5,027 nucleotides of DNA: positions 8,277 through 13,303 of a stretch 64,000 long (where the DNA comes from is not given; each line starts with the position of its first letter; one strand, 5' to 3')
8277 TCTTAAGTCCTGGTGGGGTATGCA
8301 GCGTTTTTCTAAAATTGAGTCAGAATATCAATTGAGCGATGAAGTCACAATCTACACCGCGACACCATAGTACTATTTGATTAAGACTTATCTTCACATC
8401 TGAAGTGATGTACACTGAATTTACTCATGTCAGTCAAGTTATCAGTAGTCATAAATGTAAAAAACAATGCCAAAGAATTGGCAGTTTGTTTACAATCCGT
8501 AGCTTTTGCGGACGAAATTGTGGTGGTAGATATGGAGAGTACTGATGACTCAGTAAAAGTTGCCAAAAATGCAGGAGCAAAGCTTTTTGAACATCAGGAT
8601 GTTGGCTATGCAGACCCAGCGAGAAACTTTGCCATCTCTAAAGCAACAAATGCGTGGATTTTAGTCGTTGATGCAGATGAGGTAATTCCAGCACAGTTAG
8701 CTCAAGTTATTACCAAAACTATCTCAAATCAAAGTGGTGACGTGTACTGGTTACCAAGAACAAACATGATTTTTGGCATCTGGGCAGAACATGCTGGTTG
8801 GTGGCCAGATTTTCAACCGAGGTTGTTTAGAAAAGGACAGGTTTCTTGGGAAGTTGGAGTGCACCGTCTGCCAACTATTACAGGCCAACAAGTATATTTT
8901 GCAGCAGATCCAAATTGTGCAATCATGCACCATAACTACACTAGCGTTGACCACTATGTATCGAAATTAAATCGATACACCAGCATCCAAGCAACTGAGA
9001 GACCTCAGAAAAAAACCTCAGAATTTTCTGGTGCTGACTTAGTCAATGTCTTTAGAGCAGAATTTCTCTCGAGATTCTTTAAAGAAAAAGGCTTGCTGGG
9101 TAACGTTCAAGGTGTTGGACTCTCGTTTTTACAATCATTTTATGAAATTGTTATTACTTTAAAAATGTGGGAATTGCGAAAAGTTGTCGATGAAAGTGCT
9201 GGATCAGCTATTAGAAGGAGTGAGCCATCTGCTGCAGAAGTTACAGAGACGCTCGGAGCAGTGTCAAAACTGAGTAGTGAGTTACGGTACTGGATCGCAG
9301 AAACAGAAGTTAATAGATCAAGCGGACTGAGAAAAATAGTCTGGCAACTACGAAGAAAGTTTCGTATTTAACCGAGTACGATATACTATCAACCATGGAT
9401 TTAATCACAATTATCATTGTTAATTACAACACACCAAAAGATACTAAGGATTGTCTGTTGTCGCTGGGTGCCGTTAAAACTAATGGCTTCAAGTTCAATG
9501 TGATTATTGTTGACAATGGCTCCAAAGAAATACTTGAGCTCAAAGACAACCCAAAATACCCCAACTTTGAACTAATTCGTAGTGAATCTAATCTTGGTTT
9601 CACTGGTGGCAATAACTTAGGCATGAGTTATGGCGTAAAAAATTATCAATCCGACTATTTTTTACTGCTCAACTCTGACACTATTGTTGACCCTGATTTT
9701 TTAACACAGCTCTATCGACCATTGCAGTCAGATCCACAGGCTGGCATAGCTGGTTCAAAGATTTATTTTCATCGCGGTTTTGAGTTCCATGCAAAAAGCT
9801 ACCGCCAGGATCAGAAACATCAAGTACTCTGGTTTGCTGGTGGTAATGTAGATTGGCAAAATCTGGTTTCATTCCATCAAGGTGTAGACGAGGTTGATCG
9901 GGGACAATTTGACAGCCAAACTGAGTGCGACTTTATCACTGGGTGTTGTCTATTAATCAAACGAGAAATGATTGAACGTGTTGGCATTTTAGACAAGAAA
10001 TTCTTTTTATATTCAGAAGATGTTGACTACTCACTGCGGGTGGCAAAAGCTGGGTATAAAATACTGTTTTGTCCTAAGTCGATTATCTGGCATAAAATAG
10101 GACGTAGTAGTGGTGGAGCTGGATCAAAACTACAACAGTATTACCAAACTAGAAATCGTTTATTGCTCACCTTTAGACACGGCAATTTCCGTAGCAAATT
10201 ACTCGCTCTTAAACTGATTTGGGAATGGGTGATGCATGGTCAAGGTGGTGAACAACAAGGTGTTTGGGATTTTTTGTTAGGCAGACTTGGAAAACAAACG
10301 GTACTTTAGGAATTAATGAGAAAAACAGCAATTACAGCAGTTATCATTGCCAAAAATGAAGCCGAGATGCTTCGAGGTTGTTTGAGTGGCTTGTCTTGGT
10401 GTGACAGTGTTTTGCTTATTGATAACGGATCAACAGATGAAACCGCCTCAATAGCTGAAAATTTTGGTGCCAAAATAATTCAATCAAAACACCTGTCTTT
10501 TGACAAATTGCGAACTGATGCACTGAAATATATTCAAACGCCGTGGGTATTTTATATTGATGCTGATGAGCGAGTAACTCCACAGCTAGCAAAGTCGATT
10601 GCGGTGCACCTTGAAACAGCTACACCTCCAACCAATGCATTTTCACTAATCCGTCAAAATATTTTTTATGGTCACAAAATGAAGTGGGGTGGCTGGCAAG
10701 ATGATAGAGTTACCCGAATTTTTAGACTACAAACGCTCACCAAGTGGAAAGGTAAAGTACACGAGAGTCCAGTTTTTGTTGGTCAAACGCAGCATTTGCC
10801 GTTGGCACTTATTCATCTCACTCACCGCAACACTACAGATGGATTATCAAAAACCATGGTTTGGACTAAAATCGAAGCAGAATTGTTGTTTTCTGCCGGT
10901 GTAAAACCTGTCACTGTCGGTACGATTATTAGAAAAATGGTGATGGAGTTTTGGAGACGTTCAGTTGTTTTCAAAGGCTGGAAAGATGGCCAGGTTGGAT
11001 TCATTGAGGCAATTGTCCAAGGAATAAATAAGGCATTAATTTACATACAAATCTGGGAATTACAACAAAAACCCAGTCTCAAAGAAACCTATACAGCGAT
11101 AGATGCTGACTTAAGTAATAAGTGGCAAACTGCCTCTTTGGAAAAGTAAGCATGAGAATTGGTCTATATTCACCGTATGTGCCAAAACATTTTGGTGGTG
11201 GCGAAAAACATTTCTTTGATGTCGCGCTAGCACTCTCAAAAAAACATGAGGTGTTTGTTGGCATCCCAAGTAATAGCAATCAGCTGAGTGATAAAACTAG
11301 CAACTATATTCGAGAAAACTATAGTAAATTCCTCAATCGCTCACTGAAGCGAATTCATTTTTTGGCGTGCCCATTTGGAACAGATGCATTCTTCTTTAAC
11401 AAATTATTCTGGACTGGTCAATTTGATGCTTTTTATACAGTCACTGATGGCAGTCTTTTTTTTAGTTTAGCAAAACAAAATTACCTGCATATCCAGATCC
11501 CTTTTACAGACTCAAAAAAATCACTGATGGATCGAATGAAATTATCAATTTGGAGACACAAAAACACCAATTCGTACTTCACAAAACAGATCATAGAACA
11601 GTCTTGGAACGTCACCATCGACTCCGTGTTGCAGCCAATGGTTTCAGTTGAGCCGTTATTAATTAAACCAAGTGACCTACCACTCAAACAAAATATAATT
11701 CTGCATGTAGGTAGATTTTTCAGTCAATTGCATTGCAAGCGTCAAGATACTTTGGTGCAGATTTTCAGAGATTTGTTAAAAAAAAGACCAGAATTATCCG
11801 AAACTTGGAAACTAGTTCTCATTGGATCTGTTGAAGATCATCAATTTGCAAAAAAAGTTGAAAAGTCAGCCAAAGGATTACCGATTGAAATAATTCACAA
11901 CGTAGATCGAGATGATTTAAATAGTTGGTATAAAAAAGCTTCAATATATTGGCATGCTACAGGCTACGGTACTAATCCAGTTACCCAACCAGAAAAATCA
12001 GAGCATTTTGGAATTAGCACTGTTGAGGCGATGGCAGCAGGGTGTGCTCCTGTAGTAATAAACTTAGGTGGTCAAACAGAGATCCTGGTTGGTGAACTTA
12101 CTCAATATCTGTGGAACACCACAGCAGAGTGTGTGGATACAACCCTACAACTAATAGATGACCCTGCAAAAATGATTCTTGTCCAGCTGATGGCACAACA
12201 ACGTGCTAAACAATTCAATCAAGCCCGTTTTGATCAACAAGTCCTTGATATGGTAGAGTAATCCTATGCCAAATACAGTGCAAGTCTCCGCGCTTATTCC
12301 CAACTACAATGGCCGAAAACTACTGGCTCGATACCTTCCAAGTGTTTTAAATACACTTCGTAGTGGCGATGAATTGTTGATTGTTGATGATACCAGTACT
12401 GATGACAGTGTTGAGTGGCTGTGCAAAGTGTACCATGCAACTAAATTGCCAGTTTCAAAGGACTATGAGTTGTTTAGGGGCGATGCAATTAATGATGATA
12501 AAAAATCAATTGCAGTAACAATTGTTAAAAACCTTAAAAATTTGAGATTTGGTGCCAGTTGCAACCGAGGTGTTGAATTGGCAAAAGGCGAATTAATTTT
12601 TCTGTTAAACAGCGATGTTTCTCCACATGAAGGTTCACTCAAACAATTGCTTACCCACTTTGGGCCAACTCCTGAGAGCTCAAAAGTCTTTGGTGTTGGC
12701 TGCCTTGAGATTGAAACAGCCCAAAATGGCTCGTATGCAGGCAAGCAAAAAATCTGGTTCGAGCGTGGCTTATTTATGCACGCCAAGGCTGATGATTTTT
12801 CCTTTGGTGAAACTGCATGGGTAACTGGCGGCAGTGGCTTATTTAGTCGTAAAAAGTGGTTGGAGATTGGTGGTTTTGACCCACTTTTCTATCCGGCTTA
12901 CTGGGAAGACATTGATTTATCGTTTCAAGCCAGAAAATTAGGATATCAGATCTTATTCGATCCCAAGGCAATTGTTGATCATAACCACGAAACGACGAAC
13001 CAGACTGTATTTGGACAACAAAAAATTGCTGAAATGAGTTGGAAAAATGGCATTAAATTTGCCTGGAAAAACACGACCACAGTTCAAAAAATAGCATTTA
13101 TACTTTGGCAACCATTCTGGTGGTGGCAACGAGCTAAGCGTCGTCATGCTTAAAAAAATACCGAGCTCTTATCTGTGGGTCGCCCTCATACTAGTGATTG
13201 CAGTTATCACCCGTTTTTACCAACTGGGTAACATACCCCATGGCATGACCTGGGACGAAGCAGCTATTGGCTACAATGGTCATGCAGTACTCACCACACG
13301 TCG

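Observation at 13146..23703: Expansion of five ArnT/PMT-like GT-C glycosyltransferases with conserved periplasmic-loop motifs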

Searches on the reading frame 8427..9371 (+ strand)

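Call 39: search_protein_families(library=pfam, proteins=[window:8427-9371:+], max_evalue=0.001)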
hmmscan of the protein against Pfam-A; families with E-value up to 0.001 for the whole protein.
window:8427-9371:+ (314 aa): 1 family
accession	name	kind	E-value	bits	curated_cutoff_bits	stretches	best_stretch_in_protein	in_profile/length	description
PF00535.33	Glycos_transf_2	-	3.4e-14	53.6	23.3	1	6-118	1-124/168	Glycosyl transferase family 2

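Call 41: search_protein_families(library=ncbifam, proteins=[window:8427-9371:+], max_evalue=0.001)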
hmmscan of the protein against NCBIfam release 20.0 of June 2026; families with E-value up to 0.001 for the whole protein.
window:8427-9371:+ (314 aa): 8 families
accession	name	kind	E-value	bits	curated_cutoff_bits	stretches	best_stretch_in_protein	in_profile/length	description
TIGR04283.1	glyco_like_mftF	equivalog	2.3e-11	43.7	182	1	5-103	1-101/221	TIGR04283 family arsenosugar biosynthesis glycosyltransferase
NF007482.0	PRK10073.1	equivalog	2.1e-08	33.6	423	1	3-105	6-116/334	glycosyltransferase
TIGR04195.1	S_glycosyl_SunS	equivalog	6.8e-08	31.8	350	1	9-183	63-236/421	SunS family peptide S-glycosyltransferase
TIGR04182.1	glyco_TIGR04182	equivalog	2.2e-06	27.3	325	1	17-99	17-97/293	S-layer glycoprotein N-glycosyltransferase AglJ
NF041875.1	EPS_EpsD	equivalog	1.6e-05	24.5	370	1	5-94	1-99/325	exopolysaccharide biosynthesis glycosyltransferase EpsD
NF010496.0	PRK13915.1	equivalog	1.6e-05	24.1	262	1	5-59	33-94/307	glucosyl-3-phosphoglycerate synthase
TIGR03965.1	mycofact_glyco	equivalog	6.4e-05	22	280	1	5-88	76-167/467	mycofactocin biosynthesis glycosyltransferase MftF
NF041391.1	DPhHxTase_Halo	equivalog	0.0001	21.4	375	1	29-95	25-89/213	dolichyl-phosphate hexose transferase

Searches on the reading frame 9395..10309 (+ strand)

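Call 39: search_protein_families(library=pfam, proteins=[window:9395-10309:+], max_evalue=0.001)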
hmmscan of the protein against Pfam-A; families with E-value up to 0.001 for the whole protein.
window:9395-10309:+ (304 aa): 4 families
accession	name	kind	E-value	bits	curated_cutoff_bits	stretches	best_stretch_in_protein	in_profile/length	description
PF13641.12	Glyco_tranf_2_3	-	7.5e-19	69.1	27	1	4-255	3-226/230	Glycosyltransferase like family 2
PF00535.33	Glycos_transf_2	-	9.7e-18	65.1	23.3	1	5-196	1-167/168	Glycosyl transferase family 2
PF13632.12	Glyco_trans_2_3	-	4e-12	46.8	27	1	88-259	1-142/198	Glycosyl transferase family group 2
PF13506.12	Glyco_transf_21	-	2.7e-06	27.4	21.7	1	80-237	25-158/174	Glycosyl transferase family 21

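Call 41: search_protein_families(library=ncbifam, proteins=[window:9395-10309:+], max_evalue=0.001)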
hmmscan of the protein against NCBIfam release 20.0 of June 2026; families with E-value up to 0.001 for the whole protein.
window:9395-10309:+ (304 aa): 10 families
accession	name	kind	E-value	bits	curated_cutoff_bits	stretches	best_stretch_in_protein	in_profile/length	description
TIGR01556.1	rhamnosyltran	subfamily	4.6e-20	72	200.55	2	174-260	141-237/281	rhamnosyltransferase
NF041875.1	EPS_EpsD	equivalog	1e-13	51.4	370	2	164-239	140-212/325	exopolysaccharide biosynthesis glycosyltransferase EpsD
TIGR03965.1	mycofact_glyco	equivalog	7.1e-13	48.2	280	2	4-123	76-191/467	mycofactocin biosynthesis glycosyltransferase MftF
TIGR03937.1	PgaC_IcaA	equivalog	7.1e-12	45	422.3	1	2-117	45-157/407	poly-beta-1,6-N-acetyl-D-glucosamine synthase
NF038302.1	EPS_HpsE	equivalog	2e-09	36.9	300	1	4-125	3-126/307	hormogonium polysaccharide biosynthesis glycosyltransferase HpsE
NF038299.1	EPS_HpsN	equivalog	3e-07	29.7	425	1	3-265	2-247/317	hormogonium polysaccharide biosynthesis glycosyltransferase HpsN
NF050113.1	gal_furan_GlfT1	equivalog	1.9e-06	27.4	330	0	33-83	28-78/290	galactofuranosyltransferase GlfT1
TIGR04283.1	glyco_like_mftF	equivalog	1.6e-05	24.6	182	0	4-117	1-105/221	TIGR04283 family arsenosugar biosynthesis glycosyltransferase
TIGR04440.1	glyco_TIGR04440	domain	3.8e-05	23.5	70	1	4-127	2-123/215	TIGR00180 family glycosyltransferase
TIGR04242.1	nodulat_NodC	equivalog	7.7e-05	21.8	550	1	5-117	51-162/395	chitooligosaccharide synthase NodC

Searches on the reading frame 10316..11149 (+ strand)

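Call 39: search_protein_families(library=pfam, proteins=[window:10316-11149:+], max_evalue=0.001)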
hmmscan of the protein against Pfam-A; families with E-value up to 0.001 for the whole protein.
window:10316-11149:+ (277 aa): 2 families
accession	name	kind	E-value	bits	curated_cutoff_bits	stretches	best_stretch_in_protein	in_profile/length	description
PF00535.33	Glycos_transf_2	-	2.1e-11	44.5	23.3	1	8-100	2-104/168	Glycosyl transferase family 2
PF13704.12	Glyco_tranf_2_4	-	8.9e-05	23.3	27.5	1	27-86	16-83/98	Glycosyl transferase family 2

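Call 41: search_protein_families(library=ncbifam, proteins=[window:10316-11149:+], max_evalue=0.001)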
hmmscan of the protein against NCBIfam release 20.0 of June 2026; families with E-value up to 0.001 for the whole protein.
window:10316-11149:+ (277 aa): 5 families
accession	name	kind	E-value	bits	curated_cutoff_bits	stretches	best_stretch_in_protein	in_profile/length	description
TIGR04195.1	S_glycosyl_SunS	equivalog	2.3e-10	39.9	350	1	5-156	58-206/421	SunS family peptide S-glycosyltransferase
TIGR04182.1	glyco_TIGR04182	equivalog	2.6e-08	33.6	325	1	7-95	3-93/293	S-layer glycoprotein N-glycosyltransferase AglJ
TIGR04283.1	glyco_like_mftF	equivalog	9.7e-06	25.3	182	1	9-109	4-107/221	TIGR04283 family arsenosugar biosynthesis glycosyltransferase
NF010496.0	PRK13915.1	equivalog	7.3e-05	22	262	1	6-60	33-94/307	glucosyl-3-phosphoglycerate synthase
TIGR03469.1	HpnB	hypoth_equivalog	0.00078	18.6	379.25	0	5-60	45-105/386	hopene-associated glycosyltransferase HpnB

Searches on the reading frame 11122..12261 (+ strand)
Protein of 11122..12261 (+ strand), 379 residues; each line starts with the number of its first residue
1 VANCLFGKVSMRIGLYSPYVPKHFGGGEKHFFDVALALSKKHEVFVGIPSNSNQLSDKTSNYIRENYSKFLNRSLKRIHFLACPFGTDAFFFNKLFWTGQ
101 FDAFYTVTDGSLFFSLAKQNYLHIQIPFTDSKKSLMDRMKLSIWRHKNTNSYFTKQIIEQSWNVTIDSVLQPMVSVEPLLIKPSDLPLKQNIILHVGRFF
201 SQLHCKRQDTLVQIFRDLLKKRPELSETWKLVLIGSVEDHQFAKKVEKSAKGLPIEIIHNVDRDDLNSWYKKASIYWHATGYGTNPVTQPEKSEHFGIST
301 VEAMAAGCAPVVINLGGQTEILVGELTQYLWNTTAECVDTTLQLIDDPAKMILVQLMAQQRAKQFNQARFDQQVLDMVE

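Call 39: search_protein_families(library=pfam, proteins=[window:11122-12261:+], max_evalue=0.001)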
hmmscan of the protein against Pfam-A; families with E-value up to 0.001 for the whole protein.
window:11122-12261:+ (379 aa): 2 families
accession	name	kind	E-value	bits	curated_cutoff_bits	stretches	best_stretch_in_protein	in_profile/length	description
PF00534.26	Glycos_transf_1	-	5.2e-20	72.1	26.4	1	182-348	7-159/172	Glycosyl transferases group 1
PF13692.12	Glyco_trans_1_4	-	1.4e-14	55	27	1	191-347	2-142/142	Glycosyl transferases group 1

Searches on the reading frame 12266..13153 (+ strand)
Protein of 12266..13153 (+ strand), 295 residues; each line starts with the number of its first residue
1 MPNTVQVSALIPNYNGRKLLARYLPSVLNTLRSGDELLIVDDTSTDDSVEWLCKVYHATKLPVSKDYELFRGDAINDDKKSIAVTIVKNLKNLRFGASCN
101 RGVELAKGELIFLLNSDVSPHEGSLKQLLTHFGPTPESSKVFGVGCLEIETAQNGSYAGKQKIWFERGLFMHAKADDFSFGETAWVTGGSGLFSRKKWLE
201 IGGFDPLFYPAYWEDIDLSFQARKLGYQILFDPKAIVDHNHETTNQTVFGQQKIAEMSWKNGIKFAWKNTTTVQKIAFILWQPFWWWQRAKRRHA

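Call 39: search_protein_families(library=pfam, proteins=[window:12266-13153:+], max_evalue=0.001)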
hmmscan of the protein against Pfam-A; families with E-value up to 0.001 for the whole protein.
window:12266-13153:+ (295 aa): 3 families
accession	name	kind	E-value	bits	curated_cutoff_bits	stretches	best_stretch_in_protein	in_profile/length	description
PF00535.33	Glycos_transf_2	-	9.2e-16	58.7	23.3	1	8-137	1-108/168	Glycosyl transferase family 2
PF13641.12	Glyco_tranf_2_3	-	1.1e-11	45.7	27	1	7-251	3-223/230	Glycosyltransferase like family 2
PF13632.12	Glyco_trans_2_3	-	3.3e-07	30.7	27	1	111-264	2-144/198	Glycosyl transferase family group 2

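Call 41: search_protein_families(library=ncbifam, proteins=[window:12266-13153:+], max_evalue=0.001)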
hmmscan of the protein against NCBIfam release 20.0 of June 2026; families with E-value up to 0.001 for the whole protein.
window:12266-13153:+ (295 aa): 9 families
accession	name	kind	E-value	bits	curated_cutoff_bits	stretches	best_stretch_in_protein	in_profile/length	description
TIGR03965.1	mycofact_glyco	equivalog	6e-17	61.6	280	1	80-250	127-291/467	mycofactocin biosynthesis glycosyltransferase MftF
NF041875.1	EPS_EpsD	equivalog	1e-15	58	370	1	7-249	1-216/325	exopolysaccharide biosynthesis glycosyltransferase EpsD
TIGR04283.1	glyco_like_mftF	equivalog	2e-08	34.1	182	0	8-54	2-48/221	TIGR04283 family arsenosugar biosynthesis glycosyltransferase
TIGR03937.1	PgaC_IcaA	equivalog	2.6e-08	33.2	422.3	0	80-238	97-249/407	poly-beta-1,6-N-acetyl-D-glucosamine synthase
NF007482.0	PRK10073.1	equivalog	1.4e-06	27.5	423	1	2-52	3-53/334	glycosyltransferase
NF038299.1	EPS_HpsN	equivalog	5e-06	25.7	425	0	211-246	192-227/317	hormogonium polysaccharide biosynthesis glycosyltransferase HpsN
NF053739.1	GlytfEpsEBac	equivalog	1.4e-05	24.3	450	1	6-117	2-92/265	glycosyltransferase EpsE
NF047683.1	TeichurnBiosyTuaG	equivalog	2.2e-05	24.2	400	1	4-54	5-55/252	teichuronic acid biosynthesis protein TuaG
NF050050.1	ProtGlycPglI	equivalog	0.0002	20.8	500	0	6-55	3-52/306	GalNAc(5)-diNAcBac-PP-undecaprenol beta-1,3-glucosyltransferase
